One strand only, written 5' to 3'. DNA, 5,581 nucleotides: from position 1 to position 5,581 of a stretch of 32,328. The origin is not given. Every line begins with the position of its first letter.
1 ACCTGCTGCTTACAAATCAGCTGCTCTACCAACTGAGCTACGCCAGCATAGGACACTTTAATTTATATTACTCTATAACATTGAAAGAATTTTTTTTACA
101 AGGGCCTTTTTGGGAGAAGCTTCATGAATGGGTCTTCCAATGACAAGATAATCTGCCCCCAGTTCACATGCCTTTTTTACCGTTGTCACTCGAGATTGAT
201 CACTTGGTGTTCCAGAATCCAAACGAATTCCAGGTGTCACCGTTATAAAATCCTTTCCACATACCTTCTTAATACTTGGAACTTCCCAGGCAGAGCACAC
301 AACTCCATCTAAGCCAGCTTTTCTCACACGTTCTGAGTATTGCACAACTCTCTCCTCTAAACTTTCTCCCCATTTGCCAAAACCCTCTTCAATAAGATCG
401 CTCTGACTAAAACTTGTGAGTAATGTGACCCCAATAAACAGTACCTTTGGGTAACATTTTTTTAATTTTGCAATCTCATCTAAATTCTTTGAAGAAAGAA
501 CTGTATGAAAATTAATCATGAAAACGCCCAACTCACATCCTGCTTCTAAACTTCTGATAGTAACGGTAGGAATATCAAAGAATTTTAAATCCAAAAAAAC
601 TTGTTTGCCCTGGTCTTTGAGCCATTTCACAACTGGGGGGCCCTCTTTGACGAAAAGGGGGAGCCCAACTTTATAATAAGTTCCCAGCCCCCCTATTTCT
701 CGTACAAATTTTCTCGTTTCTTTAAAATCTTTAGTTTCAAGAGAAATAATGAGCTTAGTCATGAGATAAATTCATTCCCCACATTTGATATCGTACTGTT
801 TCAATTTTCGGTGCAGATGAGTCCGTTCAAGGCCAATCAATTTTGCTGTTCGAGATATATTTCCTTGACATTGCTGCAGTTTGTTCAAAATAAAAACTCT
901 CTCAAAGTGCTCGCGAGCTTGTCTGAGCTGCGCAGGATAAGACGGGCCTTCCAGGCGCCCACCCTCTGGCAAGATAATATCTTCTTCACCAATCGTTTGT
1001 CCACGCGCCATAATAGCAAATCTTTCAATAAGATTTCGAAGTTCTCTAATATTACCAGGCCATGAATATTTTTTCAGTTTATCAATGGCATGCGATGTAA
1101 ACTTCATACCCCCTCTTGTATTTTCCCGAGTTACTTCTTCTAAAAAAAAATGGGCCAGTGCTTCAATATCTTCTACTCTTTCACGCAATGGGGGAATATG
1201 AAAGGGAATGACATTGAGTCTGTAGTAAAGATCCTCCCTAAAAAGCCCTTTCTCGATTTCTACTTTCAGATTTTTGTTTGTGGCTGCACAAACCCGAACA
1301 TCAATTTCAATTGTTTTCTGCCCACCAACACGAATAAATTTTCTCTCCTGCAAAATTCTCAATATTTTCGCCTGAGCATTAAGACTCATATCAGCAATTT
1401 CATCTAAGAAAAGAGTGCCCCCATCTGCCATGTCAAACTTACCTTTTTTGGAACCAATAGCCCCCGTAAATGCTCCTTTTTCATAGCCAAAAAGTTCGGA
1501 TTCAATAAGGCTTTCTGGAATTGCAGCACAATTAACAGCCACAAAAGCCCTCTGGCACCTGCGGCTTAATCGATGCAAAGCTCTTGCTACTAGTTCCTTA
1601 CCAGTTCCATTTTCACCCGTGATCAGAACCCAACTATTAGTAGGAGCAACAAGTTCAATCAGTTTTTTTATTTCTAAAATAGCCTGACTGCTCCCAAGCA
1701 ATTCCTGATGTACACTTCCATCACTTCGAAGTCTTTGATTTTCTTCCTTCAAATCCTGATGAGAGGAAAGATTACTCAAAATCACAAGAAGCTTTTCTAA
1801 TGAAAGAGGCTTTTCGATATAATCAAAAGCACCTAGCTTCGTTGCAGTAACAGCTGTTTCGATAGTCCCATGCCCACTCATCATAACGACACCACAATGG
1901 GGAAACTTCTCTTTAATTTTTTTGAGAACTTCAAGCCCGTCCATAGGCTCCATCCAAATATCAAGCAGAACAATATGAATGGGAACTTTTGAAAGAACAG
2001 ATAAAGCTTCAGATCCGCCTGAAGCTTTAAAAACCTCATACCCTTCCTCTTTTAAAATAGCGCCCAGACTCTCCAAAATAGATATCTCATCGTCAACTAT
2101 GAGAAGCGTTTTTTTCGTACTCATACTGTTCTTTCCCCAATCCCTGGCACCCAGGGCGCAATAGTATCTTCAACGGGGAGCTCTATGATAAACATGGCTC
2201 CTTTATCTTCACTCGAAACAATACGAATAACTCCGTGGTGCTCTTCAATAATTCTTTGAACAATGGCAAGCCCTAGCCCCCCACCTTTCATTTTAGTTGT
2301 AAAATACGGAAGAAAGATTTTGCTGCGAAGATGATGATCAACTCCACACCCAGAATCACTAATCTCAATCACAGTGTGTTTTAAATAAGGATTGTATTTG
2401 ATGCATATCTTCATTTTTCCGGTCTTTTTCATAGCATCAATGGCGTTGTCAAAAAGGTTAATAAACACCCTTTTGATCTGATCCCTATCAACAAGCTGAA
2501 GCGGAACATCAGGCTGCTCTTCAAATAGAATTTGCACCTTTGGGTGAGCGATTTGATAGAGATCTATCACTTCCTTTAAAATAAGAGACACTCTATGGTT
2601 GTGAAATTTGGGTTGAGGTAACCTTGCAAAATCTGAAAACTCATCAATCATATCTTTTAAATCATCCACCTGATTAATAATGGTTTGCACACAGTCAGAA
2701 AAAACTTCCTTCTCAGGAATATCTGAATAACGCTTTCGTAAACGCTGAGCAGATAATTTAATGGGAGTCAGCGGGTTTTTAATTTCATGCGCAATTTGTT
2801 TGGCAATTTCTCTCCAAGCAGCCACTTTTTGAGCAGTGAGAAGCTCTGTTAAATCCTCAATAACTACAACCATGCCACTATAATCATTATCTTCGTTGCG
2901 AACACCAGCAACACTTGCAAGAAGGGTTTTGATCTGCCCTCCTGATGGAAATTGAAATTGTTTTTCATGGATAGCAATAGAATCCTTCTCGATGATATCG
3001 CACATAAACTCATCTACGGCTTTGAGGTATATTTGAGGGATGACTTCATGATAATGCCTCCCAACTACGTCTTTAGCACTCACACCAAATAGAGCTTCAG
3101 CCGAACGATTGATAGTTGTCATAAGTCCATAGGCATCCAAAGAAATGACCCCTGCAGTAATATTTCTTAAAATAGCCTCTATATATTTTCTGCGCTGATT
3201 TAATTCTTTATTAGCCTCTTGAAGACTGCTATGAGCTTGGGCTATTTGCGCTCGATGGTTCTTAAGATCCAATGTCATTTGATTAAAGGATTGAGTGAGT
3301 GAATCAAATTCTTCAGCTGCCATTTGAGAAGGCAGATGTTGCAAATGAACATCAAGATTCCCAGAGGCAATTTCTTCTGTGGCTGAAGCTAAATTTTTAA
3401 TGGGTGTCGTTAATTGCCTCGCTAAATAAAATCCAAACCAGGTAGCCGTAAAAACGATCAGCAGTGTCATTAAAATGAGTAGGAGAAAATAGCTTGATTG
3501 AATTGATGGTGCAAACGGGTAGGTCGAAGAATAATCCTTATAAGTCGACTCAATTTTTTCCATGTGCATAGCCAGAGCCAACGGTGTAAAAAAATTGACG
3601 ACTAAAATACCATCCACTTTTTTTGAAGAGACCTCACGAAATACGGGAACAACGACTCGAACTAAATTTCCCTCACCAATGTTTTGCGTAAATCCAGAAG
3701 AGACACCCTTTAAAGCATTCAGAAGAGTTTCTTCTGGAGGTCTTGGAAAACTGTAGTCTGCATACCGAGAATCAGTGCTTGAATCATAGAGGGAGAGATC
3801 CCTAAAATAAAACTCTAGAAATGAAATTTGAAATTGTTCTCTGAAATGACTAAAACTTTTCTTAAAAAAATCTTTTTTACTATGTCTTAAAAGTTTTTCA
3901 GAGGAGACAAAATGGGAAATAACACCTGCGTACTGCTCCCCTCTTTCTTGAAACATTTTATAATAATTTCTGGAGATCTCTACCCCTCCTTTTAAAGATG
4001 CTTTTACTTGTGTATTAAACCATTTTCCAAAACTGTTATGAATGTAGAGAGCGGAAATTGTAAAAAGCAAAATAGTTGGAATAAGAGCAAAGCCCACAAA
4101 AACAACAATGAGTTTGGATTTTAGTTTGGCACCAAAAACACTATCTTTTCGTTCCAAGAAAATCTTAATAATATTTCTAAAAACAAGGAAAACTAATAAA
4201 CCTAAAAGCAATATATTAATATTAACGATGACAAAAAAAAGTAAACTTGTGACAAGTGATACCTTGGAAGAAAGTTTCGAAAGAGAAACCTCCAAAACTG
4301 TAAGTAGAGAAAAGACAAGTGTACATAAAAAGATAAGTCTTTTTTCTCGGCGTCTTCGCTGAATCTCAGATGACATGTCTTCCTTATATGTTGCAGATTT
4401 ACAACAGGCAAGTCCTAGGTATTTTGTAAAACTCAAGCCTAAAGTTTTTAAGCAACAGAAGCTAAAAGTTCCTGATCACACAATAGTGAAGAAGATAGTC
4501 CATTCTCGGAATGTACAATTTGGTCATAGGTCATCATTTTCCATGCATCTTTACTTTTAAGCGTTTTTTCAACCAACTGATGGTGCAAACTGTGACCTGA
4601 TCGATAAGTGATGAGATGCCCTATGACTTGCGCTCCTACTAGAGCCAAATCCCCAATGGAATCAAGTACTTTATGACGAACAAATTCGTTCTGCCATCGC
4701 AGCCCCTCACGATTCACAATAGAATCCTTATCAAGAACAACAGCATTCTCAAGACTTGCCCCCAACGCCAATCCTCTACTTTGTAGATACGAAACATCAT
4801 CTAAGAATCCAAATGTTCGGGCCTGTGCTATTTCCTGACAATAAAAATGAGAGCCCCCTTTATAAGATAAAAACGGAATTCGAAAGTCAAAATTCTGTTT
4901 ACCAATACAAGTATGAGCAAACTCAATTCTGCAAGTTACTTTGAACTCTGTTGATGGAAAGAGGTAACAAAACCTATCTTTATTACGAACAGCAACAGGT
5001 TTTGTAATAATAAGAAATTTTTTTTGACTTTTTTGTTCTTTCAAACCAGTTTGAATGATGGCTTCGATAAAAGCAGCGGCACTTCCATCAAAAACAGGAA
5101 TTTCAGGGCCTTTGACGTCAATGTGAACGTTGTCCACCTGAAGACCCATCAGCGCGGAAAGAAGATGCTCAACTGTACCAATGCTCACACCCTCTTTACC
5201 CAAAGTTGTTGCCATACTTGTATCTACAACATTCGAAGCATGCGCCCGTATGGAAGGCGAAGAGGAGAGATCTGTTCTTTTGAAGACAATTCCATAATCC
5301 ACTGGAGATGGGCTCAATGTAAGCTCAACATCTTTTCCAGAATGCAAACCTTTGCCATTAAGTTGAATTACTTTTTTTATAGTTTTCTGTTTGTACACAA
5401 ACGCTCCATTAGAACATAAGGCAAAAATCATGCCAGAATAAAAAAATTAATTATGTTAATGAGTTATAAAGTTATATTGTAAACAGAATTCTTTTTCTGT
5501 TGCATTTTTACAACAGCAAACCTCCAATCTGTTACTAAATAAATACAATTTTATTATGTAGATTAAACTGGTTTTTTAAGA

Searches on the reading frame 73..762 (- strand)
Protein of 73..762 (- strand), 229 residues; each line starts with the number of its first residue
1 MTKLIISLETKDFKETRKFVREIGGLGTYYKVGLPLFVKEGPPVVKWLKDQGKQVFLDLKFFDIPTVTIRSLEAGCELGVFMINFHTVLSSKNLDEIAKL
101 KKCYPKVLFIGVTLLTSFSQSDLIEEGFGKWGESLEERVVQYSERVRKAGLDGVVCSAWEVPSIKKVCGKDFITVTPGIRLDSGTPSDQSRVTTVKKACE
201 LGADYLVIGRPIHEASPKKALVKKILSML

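Call 9: search_protein_families(library=pfam, proteins=[window:73-762:-], max_evalue=0.0001)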
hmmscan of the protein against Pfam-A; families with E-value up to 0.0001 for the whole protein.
window:73-762:- (229 aa): 1 family
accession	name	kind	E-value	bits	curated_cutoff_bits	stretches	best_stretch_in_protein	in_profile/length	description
PF00215.30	OMPdecase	-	4.7e-41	141.6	27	1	2-225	1-221/221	Orotidine 5'-phosphate decarboxylase / HUMPS family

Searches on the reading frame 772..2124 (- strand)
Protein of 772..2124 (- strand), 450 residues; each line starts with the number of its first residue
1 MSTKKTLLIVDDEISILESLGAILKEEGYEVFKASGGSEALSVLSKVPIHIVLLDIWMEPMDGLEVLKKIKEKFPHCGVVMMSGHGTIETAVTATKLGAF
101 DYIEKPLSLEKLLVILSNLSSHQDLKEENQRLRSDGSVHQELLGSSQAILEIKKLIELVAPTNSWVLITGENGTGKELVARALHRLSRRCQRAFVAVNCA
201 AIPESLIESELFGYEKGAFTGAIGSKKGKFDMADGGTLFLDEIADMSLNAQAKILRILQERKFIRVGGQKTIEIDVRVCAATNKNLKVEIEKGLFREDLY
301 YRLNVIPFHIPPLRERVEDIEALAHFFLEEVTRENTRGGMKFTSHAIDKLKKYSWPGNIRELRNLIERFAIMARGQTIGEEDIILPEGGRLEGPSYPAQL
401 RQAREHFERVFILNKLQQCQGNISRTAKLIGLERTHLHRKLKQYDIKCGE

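Call 9: search_protein_families(library=pfam, proteins=[window:772-2124:-], max_evalue=0.0001)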
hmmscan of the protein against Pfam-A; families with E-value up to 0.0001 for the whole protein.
window:772-2124:- (450 aa): 6 families
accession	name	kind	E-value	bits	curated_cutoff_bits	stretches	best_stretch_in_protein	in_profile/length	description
PF00158.32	Sigma54_activat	-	1.1e-70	237.1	20.2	1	143-308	2-167/168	Sigma-54 interaction domain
PF00072.30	Response_reg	-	4e-28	98.3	30.2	1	8-115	2-109/111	Response regulator receiver domain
PF14532.12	Sigma54_activ_2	-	5.7e-25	88.6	25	1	143-313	1-138/138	Sigma-54 interaction domain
PF25601.1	AAA_lid_14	-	1.8e-22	79.4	27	1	314-383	1-70/87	AAA+ ATPase lid domain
PF02954.25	HTH_8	-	1.9e-10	40.7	22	1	404-444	2-42/42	Bacterial regulatory protein, Fis family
PF07728.20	AAA_5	-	4.8e-07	30.3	22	1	166-283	2-122/139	AAA domain (dynein-related subfamily)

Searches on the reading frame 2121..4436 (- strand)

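Call 9: search_protein_families(library=pfam, proteins=[window:2121-4436:-], max_evalue=0.0001)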
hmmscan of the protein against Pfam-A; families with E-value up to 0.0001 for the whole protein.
window:2121-4436:- (771 aa): 7 families
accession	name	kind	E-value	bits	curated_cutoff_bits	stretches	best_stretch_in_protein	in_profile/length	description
PF02518.31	HATPase_c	-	2.1e-23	83.3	26.4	1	650-756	2-110/111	Histidine kinase-, DNA gyrase B-, and HSP90-like ATPase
PF00512.31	HisKA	-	4.2e-13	49.6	26.9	1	541-607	2-64/66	His Kinase A (phospho-acceptor) domain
PF00989.32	PAS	-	2.5e-11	44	22.6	1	419-528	3-112/113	PAS fold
PF00672.30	HAMP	-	5.6e-10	39.8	25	1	338-390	2-50/53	HAMP domain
PF13426.13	PAS_9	-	1.8e-08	35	27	1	433-531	7-103/103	PAS domain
PF14501.12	HATPase_c_5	-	9.9e-08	32.3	22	1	653-744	5-93/102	GHKL domain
PF08448.16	PAS_4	-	2.6e-07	31.3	23.1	1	424-531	2-107/110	PAS fold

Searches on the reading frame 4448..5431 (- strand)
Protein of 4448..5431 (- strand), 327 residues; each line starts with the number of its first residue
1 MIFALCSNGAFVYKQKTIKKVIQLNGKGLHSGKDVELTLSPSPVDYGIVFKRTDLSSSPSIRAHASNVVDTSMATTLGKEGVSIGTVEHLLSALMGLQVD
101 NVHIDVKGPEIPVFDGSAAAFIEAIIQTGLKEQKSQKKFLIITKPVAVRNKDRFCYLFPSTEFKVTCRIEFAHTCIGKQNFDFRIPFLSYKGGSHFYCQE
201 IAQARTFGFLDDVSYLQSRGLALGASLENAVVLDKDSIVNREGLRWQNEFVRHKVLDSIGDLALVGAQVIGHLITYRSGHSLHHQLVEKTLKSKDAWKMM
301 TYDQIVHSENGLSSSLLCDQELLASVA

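Call 9: search_protein_families(library=pfam, proteins=[window:4448-5431:-], max_evalue=0.0001)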
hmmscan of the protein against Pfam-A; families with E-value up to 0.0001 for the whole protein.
window:4448-5431:- (327 aa): 1 family
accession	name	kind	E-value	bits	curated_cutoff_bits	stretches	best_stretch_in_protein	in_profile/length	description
PF03331.19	LpxC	-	1.6e-103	346.3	27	1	15-290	1-266/268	UDP-3-O-acyl N-acetylglycosamine deacetylase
